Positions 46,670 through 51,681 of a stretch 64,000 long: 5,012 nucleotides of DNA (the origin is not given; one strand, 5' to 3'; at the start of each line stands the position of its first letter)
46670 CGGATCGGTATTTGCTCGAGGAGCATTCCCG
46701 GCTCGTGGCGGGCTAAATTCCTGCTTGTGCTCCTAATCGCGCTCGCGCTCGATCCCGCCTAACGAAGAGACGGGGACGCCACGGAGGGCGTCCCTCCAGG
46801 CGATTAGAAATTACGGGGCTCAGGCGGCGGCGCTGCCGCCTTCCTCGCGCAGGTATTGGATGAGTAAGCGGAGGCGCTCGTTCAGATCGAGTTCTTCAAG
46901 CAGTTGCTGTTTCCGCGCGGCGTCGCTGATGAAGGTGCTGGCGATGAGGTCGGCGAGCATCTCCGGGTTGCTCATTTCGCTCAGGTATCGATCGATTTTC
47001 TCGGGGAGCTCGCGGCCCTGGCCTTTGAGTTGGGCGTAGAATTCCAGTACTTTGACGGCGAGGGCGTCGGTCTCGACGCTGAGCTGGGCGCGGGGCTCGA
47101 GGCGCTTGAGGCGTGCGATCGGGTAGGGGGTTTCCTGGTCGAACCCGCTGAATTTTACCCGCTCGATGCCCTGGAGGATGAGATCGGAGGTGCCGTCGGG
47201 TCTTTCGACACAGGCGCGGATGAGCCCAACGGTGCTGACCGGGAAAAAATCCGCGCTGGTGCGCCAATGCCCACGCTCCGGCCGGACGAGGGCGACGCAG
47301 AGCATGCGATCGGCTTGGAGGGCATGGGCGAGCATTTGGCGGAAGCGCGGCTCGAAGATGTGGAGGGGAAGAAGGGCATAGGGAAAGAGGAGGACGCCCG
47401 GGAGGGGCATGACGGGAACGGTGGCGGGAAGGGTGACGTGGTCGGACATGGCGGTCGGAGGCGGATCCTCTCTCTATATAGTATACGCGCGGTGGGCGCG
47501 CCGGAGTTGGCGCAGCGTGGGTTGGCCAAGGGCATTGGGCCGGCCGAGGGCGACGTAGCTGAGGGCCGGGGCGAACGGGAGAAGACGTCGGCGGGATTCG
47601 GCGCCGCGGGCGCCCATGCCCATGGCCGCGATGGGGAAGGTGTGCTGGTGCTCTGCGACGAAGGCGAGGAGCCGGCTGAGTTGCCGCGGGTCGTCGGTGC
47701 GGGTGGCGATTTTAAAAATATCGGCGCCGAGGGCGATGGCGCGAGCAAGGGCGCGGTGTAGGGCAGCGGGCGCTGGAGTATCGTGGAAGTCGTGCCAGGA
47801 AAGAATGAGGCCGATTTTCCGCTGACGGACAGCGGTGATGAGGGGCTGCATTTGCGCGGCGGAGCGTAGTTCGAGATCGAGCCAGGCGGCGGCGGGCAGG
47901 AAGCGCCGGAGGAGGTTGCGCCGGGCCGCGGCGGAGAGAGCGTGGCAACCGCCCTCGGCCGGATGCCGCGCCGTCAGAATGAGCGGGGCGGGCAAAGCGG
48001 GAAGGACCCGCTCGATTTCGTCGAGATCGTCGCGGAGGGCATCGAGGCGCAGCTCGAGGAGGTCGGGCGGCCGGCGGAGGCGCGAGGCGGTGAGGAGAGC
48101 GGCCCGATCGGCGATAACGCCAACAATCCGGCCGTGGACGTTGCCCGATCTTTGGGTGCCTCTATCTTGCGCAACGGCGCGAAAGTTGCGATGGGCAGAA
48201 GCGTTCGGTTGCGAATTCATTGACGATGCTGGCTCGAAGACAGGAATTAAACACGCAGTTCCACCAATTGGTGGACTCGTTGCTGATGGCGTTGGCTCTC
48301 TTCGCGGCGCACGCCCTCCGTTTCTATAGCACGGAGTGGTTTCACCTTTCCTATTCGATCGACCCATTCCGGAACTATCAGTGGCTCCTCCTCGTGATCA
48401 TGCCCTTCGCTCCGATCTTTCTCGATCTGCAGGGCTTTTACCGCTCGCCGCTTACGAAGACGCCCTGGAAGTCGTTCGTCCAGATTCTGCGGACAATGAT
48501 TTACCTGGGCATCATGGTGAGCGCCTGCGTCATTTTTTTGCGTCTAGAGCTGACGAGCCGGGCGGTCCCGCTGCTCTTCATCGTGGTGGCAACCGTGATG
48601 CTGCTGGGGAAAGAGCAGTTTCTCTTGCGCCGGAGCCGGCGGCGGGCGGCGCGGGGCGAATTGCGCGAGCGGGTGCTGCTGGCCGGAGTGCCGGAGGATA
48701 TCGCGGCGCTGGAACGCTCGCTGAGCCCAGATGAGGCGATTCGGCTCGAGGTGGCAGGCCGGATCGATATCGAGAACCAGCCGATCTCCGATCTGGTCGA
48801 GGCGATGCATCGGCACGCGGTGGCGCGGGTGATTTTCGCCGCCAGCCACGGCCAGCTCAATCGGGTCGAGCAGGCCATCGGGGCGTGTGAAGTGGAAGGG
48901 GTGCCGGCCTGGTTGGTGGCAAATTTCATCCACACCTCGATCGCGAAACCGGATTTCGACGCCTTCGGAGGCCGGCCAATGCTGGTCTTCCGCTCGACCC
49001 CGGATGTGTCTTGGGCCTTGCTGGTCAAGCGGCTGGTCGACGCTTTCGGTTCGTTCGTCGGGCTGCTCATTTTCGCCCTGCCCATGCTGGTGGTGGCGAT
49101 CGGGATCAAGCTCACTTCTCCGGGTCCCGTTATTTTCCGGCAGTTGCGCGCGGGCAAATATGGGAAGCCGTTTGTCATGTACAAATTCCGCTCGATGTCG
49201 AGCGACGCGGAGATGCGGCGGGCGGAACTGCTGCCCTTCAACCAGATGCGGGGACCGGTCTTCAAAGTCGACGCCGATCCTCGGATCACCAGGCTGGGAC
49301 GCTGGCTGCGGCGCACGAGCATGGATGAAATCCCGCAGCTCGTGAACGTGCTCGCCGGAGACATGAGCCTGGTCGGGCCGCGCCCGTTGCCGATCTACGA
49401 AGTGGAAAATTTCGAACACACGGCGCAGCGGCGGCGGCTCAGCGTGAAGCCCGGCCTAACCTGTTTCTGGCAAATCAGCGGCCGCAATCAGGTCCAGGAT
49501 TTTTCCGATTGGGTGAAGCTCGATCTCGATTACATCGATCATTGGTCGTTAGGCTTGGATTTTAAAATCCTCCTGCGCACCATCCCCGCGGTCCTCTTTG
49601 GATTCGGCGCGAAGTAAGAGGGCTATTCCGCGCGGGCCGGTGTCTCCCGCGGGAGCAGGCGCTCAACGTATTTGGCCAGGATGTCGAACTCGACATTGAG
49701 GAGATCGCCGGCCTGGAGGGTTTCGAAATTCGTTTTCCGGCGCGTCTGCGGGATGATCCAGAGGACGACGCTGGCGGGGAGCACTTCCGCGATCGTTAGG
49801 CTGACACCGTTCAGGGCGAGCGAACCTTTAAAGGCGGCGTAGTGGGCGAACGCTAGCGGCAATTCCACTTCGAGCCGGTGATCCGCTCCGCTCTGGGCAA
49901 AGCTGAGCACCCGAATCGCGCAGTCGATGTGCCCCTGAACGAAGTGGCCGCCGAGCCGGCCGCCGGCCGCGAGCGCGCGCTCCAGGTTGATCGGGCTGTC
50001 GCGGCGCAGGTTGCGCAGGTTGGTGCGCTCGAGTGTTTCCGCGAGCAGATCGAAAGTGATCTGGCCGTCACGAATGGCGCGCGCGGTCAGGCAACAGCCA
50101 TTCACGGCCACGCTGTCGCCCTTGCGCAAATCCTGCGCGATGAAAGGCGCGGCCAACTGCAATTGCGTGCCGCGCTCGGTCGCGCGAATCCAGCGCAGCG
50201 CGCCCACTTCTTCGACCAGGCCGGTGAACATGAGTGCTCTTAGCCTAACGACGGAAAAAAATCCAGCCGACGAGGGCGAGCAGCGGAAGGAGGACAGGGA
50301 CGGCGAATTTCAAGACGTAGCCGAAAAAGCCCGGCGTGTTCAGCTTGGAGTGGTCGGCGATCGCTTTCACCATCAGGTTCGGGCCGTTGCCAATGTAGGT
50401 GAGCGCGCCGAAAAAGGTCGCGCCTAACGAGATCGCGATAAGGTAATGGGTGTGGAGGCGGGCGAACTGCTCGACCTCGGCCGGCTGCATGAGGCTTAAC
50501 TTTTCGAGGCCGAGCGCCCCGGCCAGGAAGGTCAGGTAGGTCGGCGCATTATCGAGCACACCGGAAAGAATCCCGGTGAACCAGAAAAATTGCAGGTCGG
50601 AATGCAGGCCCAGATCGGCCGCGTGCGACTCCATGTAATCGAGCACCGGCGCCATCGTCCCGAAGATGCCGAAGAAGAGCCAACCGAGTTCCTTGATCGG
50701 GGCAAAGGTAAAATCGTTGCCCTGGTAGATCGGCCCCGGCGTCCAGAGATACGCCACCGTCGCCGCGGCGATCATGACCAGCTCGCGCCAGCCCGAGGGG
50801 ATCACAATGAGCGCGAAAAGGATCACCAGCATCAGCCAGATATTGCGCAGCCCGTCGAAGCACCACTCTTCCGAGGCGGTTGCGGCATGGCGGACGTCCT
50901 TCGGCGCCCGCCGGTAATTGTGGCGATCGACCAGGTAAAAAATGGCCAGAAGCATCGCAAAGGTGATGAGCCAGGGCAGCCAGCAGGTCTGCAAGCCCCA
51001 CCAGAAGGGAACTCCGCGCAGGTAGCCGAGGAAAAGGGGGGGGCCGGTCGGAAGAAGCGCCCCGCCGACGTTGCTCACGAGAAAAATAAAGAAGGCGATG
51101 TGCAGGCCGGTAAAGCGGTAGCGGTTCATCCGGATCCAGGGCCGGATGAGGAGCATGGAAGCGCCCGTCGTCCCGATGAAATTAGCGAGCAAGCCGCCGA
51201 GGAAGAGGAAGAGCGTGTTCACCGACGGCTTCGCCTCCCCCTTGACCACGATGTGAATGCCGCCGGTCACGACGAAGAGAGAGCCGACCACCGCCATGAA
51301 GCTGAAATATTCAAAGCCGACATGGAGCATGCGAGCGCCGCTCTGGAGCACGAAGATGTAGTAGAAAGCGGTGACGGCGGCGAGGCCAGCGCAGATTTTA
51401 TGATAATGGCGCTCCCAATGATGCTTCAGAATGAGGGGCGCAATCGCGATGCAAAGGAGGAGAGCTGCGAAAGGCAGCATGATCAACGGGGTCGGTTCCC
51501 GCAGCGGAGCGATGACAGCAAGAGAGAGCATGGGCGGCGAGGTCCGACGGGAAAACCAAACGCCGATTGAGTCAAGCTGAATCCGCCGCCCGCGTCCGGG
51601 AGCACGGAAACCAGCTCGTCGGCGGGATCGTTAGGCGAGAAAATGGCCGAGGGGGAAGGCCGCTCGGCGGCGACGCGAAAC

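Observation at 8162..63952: Hyper-abundant dispersed word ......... (core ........): candidate DNA-uptake-signal-like genome signature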

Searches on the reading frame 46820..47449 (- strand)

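Call 13: search_protein_families(library=ncbifam, proteins=[window:46820-47449:-], max_evalue=0.00001)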
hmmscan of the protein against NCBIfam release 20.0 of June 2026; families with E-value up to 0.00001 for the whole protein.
window:46820-47449:- (209 aa): 2 families
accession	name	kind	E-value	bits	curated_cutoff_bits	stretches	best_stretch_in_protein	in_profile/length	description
NF008053.0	PRK10787.1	equivalog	3.4e-15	55.2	891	1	10-201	10-201/784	endopeptidase La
TIGR00763.1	lon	equivalog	3.2e-12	45.7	608.05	1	12-203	1-206/795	endopeptidase La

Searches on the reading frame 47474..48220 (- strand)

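Call 46: search_protein_families(library=pfam, proteins=[window:47474-48220:-], max_evalue=0.001)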
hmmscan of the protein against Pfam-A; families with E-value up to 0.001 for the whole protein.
window:47474-48220:- (248 aa): 1 family
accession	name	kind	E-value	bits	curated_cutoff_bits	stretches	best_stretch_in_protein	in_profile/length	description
PF01487.21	DHquinase_I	-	1.6e-34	120.4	22.2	1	46-242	17-229/230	Type I 3-dehydroquinase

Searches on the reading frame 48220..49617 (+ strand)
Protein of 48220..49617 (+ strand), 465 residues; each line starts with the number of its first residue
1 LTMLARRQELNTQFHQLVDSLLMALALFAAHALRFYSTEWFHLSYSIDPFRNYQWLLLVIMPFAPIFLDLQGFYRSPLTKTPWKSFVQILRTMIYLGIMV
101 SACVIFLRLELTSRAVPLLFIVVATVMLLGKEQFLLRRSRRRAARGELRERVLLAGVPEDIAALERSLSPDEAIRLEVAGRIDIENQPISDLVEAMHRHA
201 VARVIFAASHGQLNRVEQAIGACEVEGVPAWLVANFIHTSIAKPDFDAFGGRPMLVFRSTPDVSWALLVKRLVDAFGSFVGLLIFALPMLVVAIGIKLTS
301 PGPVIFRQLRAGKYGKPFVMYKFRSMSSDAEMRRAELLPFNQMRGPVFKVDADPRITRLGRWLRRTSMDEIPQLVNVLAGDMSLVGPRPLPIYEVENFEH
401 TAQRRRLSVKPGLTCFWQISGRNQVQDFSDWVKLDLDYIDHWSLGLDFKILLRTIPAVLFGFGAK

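Call 13: search_protein_families(library=ncbifam, proteins=[window:48220-49617:+], max_evalue=0.00001)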
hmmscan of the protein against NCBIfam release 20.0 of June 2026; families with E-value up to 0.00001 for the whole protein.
window:48220-49617:+ (465 aa): 10 families
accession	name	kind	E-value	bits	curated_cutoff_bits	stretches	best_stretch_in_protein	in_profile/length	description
TIGR03025.1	EPS_sugtrans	subfamily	1.7e-111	373.6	295.55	1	18-464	2-444/445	exopolysaccharide biosynthesis polyprenyl glycosylphosphotransferase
TIGR03023.1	WcaJ_sugtrans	equivalog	9.4e-94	315.2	410.75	1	17-461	1-449/453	undecaprenyl-phosphate glucose phosphotransferase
NF041877.1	EPS_EpsZ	equivalog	1e-78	265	800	1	190-464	185-458/459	exopolysaccharide biosynthesis polyisoprenyl-phosphate hexose-1-phosphate transferase EpsZ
TIGR03022.1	WbaP_sugtrans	subfamily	2.3e-69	234.8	403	1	24-464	10-455/456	undecaprenyl-phosphate galactose phosphotransferase WbaP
TIGR03013.1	EpsB_2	subfamily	2.1e-56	191.9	393.35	1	19-465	3-443/443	TIGR03013 family XrtA/PEP-CTERM system glycosyltransferase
NF052601.1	undeca_RfbP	equivalog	1.5e-49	168.5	330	1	268-460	43-237/244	undecaprenyl-phosphate galactose phosphotransferase family protein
NF007518.0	PRK10124.1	equivalog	8.5e-43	146.7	684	1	68-455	63-454/464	undecaprenyl-phosphate glucose phosphotransferase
NF050817.1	PolSacchBiosHfsE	equivalog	3.7e-39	134.7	750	1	260-459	262-460/467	polysaccharide biosynthesis protein HfsE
NF011751.0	PRK15204.1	equivalog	1.6e-38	132.6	907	1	268-463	278-474/476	undecaprenyl-phosphate galactose phosphotransferase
NF045514.1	glycotran_HepC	equivalog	2.1e-22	79.5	140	1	265-394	112-216/220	heterocyst development glycosyltransferase HepC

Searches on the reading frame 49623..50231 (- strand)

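Call 13: search_protein_families(library=ncbifam, proteins=[window:49623-50231:-], max_evalue=0.00001)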
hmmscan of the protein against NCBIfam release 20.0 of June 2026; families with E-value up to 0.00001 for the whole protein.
window:49623-50231:- (202 aa): 3 families
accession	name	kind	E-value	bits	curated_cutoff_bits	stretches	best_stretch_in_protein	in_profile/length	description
NF006767.1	PRK09289.1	equivalog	3.1e-62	209.3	155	1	1-193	1-192/192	riboflavin synthase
NF009566.0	PRK13020.1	equivalog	6.1e-54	182.3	180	1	1-189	1-190/206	riboflavin synthase subunit alpha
TIGR00187.1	ribE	equivalog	4.5e-53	179.5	156.6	1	1-196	1-198/207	riboflavin synthase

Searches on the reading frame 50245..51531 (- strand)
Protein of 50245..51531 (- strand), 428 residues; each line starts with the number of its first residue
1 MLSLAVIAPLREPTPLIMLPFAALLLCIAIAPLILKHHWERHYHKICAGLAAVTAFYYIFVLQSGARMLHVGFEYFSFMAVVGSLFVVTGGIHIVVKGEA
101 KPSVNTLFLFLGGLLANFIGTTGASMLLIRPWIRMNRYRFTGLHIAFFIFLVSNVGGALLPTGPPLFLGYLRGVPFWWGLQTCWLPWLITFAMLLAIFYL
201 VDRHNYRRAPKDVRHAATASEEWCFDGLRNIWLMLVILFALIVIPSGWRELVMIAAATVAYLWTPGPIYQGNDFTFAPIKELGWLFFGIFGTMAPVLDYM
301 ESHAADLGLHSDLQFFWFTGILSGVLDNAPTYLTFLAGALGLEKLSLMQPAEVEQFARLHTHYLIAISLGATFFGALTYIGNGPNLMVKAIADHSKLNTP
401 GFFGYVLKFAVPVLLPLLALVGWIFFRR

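Call 13: search_protein_families(library=ncbifam, proteins=[window:50245-51531:-], max_evalue=0.00001)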
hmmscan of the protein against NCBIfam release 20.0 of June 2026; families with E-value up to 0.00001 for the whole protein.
window:50245-51531:- (428 aa): 0 families

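Call 46: search_protein_families(library=pfam, proteins=[window:50245-51531:-], max_evalue=0.001)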
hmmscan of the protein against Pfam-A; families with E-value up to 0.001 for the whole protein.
window:50245-51531:- (428 aa): 2 families
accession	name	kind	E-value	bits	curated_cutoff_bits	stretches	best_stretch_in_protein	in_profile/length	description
PF16980.11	CitMHS_2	-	3.1e-127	425.4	25.7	1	16-426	7-448/448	Putative citrate transport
PF03600.22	CitMHS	-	6.3e-07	29.2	31.9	1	361-424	119-176/336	Citrate transporter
